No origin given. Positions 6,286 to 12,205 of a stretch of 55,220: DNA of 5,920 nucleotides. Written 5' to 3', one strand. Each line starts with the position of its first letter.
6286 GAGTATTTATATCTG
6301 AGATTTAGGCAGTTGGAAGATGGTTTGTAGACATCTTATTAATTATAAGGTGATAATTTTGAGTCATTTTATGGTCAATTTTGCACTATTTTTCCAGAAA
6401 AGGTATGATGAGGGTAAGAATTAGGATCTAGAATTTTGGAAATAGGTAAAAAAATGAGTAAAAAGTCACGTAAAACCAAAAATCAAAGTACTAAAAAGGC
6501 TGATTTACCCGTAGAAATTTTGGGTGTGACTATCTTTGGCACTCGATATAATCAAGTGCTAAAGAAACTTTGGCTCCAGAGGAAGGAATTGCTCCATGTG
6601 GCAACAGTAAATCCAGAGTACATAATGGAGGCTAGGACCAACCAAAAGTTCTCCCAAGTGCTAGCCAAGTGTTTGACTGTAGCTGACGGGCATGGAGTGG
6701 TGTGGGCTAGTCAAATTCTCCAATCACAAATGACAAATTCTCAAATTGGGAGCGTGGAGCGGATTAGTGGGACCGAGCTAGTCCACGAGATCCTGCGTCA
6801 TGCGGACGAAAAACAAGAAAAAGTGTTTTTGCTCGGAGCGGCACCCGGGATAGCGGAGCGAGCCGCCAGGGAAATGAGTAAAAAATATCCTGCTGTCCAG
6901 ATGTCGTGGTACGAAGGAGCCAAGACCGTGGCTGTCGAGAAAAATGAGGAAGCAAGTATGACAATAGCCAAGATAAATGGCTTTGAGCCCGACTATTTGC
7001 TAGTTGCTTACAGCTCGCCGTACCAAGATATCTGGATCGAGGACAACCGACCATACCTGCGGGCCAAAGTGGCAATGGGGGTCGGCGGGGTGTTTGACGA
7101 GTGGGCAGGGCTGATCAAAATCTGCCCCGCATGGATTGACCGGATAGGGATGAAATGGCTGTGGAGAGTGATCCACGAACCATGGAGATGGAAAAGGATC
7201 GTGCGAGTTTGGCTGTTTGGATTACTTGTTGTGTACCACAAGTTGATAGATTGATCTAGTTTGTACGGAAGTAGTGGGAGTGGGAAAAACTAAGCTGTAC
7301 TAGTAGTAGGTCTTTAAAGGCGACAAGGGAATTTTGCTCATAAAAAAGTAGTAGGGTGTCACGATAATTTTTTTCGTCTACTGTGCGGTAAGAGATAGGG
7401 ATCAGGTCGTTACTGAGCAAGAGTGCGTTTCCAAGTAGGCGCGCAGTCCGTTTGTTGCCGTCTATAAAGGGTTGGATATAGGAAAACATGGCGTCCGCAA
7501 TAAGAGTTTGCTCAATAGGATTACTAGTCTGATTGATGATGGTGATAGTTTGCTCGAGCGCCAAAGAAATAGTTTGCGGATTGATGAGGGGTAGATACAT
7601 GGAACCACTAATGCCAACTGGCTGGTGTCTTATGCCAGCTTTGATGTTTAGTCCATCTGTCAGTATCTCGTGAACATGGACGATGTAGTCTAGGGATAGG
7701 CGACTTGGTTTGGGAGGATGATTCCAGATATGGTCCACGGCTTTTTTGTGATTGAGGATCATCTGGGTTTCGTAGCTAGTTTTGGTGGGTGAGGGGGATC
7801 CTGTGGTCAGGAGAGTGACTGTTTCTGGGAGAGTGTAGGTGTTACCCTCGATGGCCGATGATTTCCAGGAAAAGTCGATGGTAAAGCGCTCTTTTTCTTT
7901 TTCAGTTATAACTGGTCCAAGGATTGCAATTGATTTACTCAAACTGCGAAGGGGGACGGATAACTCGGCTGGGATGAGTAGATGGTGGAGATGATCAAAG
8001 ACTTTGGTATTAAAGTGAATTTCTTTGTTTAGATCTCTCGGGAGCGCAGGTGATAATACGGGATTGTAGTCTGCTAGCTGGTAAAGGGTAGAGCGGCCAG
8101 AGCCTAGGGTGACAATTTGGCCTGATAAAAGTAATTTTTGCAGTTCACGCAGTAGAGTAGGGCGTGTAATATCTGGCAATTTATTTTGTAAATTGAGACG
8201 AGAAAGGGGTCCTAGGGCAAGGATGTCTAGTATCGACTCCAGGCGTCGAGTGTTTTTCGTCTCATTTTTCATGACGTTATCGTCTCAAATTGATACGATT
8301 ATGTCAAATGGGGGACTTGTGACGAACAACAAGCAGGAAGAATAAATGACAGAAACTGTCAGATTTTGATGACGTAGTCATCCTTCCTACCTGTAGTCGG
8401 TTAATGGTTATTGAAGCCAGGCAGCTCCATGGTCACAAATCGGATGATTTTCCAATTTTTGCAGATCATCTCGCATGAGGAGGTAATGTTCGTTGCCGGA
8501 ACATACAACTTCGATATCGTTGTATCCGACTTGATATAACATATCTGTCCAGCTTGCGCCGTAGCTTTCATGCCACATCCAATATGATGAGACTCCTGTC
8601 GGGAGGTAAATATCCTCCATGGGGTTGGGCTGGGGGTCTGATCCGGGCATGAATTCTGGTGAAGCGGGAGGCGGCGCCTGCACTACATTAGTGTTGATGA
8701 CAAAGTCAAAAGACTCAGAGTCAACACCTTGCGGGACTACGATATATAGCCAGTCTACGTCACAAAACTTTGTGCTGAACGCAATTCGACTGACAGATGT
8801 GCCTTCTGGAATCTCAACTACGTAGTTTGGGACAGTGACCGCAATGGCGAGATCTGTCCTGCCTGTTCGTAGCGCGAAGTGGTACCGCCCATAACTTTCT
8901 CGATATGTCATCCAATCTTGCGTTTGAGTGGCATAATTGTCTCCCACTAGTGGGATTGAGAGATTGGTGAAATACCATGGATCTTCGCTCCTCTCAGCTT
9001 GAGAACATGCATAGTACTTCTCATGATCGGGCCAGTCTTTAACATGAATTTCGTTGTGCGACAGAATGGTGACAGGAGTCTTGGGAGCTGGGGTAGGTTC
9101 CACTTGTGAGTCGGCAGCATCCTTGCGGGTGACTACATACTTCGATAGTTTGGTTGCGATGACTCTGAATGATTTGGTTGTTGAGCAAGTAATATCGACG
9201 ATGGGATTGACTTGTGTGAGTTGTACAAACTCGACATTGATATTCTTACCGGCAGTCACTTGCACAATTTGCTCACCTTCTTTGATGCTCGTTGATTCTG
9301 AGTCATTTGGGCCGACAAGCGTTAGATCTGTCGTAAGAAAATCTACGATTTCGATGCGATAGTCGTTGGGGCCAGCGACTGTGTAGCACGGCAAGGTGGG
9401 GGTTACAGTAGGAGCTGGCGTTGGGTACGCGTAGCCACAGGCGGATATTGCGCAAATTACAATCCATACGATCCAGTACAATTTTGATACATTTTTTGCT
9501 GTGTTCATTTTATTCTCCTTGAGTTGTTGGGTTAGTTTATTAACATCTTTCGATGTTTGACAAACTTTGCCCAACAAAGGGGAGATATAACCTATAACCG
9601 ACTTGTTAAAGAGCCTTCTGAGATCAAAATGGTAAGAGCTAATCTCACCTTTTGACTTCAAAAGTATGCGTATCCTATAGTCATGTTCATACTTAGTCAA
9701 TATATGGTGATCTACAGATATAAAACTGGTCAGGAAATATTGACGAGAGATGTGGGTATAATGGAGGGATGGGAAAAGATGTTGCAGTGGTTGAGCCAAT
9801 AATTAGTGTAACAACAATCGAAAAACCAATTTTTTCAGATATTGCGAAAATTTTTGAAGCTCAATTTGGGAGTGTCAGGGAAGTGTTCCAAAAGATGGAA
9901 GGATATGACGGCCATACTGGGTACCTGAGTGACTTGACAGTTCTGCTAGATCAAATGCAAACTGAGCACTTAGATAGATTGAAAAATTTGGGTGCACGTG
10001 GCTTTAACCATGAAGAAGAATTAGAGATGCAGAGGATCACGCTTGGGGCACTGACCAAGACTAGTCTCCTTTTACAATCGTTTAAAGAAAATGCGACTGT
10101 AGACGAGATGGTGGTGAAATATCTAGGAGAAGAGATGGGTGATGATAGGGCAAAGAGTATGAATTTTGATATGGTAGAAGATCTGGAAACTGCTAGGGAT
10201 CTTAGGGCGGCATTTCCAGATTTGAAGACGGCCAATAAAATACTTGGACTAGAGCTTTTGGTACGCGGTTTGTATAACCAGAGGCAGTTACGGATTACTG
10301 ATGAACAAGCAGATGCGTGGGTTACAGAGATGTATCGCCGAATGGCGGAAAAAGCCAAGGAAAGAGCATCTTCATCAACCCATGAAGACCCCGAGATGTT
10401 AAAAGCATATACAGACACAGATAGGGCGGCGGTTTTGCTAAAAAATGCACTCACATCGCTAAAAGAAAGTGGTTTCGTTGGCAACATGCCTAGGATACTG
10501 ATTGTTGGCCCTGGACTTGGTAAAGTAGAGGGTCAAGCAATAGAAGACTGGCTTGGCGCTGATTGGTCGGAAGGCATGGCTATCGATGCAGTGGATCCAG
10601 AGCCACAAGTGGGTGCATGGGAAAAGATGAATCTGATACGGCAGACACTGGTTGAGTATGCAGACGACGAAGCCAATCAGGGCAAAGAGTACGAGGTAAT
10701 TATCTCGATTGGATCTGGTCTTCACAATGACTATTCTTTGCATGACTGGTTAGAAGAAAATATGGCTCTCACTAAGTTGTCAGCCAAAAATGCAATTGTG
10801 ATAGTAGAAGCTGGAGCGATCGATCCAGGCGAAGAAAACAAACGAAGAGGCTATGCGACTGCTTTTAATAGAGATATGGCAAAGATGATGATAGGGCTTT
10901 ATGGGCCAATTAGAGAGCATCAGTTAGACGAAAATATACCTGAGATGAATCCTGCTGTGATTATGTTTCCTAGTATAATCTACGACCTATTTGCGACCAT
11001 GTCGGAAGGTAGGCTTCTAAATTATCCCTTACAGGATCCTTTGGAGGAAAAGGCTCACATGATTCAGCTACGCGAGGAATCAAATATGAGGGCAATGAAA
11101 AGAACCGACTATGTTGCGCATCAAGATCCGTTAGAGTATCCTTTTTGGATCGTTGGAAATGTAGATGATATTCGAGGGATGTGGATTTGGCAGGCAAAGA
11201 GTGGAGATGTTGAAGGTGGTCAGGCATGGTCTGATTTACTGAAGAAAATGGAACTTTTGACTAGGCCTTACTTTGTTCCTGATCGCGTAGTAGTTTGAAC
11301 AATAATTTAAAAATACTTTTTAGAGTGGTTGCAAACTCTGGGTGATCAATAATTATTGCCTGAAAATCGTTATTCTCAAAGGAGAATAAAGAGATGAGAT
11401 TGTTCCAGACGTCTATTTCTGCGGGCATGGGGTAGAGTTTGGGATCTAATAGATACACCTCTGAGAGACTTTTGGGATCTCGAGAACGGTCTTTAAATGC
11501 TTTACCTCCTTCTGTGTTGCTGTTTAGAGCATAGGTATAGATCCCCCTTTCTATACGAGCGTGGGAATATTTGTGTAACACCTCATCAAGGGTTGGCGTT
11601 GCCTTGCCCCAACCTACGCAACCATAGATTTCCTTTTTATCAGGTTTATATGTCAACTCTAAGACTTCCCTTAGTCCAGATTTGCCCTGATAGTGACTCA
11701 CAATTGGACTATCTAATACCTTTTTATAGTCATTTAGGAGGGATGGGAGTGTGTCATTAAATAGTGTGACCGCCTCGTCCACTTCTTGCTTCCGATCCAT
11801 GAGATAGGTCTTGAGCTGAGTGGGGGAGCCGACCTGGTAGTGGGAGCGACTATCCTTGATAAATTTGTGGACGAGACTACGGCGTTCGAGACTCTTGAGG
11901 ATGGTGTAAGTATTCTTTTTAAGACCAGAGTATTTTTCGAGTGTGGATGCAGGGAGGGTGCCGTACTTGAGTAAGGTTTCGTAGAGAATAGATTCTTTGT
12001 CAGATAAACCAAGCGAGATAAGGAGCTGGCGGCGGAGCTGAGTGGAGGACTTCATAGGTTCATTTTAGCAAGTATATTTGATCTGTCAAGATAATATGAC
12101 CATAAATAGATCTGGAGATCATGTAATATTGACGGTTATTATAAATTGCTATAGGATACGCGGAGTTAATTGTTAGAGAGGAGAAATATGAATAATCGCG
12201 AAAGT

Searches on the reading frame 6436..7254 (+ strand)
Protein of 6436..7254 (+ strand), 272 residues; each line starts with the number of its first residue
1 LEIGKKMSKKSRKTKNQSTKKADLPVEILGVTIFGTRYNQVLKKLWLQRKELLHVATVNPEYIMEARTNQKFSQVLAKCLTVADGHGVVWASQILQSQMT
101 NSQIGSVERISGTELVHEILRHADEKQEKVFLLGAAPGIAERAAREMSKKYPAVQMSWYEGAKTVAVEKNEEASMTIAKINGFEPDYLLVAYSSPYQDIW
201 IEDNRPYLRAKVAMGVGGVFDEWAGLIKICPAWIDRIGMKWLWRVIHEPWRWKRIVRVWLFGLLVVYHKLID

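Call 21: search_protein_families(library=pfam, max_evalue=0.001, proteins=[window:6436-7254:+])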
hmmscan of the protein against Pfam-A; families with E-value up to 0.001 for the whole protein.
window:6436-7254:+ (272 aa): 1 family
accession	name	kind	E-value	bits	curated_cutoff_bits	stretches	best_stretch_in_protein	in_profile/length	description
PF03808.19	Glyco_tran_WecG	-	1.4e-47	162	27.4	1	80-255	3-167/168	Glycosyl transferase WecG/TagA/CpsF family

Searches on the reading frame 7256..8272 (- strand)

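Call 21: search_protein_families(library=pfam, max_evalue=0.001, proteins=[window:7256-8272:-])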
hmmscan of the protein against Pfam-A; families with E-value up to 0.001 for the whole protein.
window:7256-8272:- (338 aa): 1 family
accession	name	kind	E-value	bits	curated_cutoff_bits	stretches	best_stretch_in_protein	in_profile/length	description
PF02661.23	Fic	-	7.2e-11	43.2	24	1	192-285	2-93/93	Fic/DOC family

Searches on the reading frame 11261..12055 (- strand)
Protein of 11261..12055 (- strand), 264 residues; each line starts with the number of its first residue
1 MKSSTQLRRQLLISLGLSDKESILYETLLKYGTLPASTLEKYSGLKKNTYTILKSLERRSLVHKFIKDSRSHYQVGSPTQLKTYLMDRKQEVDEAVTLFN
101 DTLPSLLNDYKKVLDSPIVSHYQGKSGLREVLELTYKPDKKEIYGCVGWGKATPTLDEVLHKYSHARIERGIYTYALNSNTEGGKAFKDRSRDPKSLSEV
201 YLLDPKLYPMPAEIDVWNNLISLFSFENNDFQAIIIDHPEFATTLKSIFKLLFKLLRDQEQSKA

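Call 21: search_protein_families(library=pfam, max_evalue=0.001, proteins=[window:11261-12055:-])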
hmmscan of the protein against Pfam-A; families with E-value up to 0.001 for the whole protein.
window:11261-12055:- (264 aa): 1 family
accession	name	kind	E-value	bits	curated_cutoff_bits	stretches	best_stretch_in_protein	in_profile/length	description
PF01978.25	TrmB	-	1.3e-07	31.8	25.6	1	14-64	3-54/68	Sugar-specific transcriptional regulator TrmB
